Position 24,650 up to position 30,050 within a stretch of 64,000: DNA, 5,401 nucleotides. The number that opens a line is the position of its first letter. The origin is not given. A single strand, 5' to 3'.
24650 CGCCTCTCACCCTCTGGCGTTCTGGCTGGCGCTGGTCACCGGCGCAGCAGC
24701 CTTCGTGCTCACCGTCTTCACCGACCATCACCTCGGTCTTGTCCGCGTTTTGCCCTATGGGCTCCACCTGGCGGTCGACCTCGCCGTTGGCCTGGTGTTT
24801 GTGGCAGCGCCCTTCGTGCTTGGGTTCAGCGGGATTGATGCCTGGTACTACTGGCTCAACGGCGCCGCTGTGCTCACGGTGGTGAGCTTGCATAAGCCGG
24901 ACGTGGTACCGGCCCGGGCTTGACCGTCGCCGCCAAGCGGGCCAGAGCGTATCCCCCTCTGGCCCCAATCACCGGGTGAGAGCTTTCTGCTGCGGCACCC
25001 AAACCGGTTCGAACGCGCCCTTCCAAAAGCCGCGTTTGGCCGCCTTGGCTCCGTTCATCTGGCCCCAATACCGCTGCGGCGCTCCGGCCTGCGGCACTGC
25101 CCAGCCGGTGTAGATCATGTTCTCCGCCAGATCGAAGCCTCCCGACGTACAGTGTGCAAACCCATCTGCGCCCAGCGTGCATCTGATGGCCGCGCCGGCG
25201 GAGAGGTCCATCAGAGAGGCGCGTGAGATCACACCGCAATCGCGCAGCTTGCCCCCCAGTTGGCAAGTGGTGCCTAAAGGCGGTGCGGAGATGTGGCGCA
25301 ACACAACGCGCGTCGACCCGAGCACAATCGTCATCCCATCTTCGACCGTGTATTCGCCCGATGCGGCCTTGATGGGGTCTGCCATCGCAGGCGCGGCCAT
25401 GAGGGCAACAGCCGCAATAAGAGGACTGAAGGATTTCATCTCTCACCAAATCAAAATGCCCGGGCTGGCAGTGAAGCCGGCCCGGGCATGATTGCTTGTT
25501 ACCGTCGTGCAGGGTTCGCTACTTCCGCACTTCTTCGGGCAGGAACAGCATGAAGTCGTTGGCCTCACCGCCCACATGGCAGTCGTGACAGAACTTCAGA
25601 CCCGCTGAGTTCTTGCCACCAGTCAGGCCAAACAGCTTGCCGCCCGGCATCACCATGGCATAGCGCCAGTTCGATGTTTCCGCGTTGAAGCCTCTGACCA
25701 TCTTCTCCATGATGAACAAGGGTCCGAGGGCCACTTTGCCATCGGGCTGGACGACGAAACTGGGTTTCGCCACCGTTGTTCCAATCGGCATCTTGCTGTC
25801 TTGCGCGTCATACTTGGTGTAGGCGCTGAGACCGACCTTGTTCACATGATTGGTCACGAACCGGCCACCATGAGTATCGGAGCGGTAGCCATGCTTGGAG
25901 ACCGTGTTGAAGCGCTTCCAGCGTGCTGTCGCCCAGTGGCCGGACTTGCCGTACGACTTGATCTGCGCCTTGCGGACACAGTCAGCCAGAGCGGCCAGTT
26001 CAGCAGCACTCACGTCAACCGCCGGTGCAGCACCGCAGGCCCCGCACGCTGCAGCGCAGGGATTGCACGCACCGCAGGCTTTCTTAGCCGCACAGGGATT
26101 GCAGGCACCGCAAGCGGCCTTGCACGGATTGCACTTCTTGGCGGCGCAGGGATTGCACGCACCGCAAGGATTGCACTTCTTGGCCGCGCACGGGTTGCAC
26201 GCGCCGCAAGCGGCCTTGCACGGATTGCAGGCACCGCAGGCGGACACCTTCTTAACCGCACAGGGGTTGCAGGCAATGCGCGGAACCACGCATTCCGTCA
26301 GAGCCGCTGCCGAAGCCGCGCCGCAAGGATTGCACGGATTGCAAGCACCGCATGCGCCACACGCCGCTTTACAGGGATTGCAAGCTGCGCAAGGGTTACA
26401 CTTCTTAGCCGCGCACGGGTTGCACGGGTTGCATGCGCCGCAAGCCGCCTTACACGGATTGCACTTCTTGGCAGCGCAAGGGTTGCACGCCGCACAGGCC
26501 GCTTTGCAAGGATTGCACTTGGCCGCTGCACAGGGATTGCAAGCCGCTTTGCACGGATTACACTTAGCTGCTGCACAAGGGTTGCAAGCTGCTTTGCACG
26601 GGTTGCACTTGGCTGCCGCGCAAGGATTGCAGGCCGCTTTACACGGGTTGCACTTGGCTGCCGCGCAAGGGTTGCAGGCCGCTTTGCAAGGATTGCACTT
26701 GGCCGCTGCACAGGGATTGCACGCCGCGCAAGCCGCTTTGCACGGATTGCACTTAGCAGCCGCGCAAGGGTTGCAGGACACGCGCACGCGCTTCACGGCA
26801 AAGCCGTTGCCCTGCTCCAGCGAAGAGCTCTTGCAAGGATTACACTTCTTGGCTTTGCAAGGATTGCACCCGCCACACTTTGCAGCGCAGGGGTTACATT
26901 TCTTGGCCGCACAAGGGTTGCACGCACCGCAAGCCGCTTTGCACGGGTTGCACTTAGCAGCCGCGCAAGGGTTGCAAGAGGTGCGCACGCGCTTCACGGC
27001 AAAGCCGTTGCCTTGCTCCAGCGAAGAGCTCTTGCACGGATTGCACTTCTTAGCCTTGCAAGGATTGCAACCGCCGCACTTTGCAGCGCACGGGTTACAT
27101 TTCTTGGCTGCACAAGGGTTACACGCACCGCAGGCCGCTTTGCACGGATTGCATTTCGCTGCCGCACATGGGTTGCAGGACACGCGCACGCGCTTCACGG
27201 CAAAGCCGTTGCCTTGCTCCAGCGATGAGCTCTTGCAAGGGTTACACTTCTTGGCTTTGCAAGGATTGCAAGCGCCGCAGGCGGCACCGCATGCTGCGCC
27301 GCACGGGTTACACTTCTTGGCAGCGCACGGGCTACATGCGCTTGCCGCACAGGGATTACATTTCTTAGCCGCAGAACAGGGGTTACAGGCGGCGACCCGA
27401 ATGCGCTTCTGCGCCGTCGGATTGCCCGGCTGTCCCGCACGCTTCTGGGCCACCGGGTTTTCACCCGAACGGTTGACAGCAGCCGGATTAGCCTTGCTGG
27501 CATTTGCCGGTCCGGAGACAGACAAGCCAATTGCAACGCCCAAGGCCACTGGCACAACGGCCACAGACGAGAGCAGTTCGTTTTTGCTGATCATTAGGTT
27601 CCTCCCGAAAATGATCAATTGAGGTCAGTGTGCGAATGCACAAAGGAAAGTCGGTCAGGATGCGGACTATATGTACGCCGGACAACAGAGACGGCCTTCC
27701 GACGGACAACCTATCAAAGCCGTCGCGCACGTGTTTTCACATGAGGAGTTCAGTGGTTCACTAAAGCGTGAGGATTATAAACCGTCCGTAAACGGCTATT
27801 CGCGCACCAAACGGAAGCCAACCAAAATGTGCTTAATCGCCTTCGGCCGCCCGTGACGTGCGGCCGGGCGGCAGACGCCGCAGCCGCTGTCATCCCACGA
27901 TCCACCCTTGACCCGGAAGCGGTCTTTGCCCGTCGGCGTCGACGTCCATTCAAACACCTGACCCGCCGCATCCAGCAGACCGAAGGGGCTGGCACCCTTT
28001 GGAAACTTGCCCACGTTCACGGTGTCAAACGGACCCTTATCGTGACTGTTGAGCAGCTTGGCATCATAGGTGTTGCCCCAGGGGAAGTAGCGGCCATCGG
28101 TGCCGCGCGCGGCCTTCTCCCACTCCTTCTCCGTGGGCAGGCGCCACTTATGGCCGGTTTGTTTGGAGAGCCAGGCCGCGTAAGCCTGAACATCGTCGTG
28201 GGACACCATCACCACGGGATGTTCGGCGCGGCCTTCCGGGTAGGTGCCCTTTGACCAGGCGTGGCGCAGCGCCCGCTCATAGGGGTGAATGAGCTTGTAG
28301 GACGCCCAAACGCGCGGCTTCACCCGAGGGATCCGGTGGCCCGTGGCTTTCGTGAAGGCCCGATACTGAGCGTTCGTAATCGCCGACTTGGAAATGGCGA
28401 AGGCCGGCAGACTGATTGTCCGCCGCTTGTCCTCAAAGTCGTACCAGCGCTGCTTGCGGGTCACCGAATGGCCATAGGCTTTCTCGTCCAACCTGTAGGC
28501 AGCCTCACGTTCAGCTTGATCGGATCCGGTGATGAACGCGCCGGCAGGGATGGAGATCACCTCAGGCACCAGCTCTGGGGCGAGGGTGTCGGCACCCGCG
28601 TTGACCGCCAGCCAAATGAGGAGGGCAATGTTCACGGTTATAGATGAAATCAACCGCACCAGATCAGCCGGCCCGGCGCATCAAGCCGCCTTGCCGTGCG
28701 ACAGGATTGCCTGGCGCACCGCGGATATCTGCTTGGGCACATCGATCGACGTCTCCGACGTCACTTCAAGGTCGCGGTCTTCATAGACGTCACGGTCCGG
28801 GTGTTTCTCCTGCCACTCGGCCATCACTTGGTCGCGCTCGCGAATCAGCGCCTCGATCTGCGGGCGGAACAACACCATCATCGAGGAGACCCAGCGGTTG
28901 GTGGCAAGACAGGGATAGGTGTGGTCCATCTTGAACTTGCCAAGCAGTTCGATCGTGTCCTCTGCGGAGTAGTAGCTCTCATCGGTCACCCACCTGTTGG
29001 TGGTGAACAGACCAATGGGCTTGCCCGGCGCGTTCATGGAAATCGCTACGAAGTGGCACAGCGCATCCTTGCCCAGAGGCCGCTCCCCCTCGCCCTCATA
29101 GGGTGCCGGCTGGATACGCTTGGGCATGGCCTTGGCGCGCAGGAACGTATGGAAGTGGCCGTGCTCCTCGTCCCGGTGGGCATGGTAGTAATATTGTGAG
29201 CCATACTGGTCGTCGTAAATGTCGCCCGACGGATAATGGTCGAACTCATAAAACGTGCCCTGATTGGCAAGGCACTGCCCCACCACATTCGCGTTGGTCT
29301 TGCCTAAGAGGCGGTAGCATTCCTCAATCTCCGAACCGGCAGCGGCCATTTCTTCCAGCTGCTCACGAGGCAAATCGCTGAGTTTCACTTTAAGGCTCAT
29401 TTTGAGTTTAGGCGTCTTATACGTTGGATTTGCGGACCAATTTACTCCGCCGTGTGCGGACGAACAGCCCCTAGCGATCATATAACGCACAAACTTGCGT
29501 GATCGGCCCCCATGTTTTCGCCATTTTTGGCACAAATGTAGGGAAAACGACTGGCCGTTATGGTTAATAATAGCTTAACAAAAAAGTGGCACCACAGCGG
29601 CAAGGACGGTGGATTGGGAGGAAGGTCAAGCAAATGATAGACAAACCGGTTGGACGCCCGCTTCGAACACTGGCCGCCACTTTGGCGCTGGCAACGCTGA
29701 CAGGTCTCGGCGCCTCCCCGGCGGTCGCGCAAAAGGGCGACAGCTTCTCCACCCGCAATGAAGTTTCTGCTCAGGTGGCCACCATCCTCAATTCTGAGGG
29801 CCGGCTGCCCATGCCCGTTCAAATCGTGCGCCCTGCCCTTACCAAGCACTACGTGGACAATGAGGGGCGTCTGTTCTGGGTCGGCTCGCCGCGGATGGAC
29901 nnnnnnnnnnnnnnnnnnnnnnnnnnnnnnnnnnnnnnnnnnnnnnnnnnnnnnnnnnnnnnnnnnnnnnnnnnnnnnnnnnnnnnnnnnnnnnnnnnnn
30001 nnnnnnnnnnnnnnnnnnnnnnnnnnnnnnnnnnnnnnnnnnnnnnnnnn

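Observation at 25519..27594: Secreted protein with about 45 CNPC cysteine repeats fused to a cytochrome P460-like haem domain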

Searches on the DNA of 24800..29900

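Call 81: search_rna_families(source=window, start=24800, end=29900, threshold=evalue, max_evalue=1)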
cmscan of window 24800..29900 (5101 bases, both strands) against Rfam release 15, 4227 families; matches with E-value up to 1: 1.
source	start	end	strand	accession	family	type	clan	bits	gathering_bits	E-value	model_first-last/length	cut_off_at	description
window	26396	26477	-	RF02682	HDV-F-prausnitzii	Gene; ribozyme;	-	22.6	44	0.53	1-74/74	no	HDV ribozyme from F. prausnitzii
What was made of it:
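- Tried and rejected: Rfam gave only a sub-threshold HDV-ribozyme match inside the repeat (E 0.53), taken as chance (call 81).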

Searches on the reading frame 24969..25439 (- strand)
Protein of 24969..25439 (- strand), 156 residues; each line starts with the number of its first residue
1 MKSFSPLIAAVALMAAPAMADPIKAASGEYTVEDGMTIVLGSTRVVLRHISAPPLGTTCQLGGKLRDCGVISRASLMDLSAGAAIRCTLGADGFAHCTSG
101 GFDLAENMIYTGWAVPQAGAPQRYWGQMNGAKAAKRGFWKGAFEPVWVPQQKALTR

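Call 18: search_protein_families(library=pfam, proteins=[window:24969-25439:-], max_evalue=0.001)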
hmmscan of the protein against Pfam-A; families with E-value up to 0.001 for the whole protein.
window:24969-25439:- (156 aa): 0 families

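Call 48: search_protein_families(library=ncbifam, proteins=[window:24969-25439:-], max_evalue=0.01)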
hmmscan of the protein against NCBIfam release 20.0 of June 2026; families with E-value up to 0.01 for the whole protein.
window:24969-25439:- (156 aa): 0 families

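Call 65: search_protein_families(library=pfam, proteins=[window:24969-25439:-], max_evalue=0.1)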
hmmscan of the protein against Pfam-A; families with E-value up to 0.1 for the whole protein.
window:24969-25439:- (156 aa): 0 families

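Call 79: search_solved_structures(query=window:24969-25439:-, max_evalue=10, show_alignments=1)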
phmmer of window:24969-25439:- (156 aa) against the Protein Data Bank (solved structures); distinct sequences matched with E-value up to 10: 0.
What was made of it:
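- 24969..25439 (-): Downstream secreted 156-aa protein of unknown family. It recurs directly downstream in about 25 related loci, so it may be a fourth member of the cluster. No Pfam, NCBIfam or PDB match (calls 18, 48, 65, 79).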
